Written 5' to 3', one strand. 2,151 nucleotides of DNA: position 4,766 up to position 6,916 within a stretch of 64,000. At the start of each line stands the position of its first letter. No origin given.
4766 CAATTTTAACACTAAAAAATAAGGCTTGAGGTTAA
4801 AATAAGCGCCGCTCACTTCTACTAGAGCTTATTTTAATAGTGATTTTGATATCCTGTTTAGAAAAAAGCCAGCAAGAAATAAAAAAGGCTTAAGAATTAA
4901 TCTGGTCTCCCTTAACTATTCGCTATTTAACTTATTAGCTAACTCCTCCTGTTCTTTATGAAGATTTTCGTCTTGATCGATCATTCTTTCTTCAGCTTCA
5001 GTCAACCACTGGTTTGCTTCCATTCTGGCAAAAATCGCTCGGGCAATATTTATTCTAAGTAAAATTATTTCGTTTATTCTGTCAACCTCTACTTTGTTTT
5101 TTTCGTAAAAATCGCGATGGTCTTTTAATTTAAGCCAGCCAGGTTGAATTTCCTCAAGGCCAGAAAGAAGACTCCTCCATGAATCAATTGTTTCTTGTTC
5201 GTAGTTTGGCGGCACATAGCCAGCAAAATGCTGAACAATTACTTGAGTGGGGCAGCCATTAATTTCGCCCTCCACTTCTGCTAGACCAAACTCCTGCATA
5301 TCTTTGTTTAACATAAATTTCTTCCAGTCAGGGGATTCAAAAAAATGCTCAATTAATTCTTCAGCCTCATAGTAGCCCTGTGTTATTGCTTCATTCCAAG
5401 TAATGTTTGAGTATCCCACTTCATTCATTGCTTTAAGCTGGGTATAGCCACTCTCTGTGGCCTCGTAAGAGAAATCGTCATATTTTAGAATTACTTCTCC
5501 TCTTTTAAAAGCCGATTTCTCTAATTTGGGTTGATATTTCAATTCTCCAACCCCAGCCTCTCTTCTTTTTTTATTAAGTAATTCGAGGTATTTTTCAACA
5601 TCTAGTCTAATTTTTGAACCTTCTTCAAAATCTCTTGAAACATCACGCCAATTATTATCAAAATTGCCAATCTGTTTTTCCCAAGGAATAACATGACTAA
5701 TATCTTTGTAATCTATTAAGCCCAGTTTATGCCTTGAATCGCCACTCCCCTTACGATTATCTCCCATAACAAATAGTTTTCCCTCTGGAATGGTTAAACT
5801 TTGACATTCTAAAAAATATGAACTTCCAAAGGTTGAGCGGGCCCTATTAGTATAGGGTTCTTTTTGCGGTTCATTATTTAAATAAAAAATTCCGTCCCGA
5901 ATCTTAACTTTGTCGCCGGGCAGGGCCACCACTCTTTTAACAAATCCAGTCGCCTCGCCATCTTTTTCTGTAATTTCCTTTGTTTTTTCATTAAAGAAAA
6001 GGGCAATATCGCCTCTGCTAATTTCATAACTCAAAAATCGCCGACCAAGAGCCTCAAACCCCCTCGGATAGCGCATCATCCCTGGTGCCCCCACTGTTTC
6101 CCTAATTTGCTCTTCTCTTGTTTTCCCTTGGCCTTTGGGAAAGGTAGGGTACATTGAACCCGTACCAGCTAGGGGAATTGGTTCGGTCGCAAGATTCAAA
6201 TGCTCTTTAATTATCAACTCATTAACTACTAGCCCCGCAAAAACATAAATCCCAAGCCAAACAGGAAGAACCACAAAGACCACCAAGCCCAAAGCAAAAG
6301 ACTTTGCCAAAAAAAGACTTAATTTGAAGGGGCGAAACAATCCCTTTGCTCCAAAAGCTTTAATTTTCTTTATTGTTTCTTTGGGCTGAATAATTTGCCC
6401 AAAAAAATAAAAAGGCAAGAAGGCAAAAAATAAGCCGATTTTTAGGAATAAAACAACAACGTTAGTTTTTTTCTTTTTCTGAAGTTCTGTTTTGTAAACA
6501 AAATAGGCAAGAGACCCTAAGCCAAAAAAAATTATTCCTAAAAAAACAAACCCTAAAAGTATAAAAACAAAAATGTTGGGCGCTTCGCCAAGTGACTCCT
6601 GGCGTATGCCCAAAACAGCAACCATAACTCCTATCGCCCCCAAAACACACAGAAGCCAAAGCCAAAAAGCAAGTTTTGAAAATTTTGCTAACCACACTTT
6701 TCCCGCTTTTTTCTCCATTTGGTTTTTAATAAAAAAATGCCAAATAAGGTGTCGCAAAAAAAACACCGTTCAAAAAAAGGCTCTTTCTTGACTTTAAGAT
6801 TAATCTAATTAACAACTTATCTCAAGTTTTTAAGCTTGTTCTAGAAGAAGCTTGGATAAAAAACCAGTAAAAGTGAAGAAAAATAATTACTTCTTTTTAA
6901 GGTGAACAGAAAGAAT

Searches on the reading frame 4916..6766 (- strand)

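Call 88: search_protein_families(library=pfam, proteins=[window:4916-6766:-], max_evalue=0.001)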
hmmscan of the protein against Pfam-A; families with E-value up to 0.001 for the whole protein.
window:4916-6766:- (616 aa): 2 families
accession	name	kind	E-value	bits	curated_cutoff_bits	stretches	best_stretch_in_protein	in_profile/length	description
PF10502.14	Peptidase_S26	-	5.4e-24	85.5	22.9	1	202-356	30-159/168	Signal peptidase, peptidase S26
PF00188.32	CAP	-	0.00014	23.1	21.1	1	394-500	1-105/117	Cysteine-rich secretory protein family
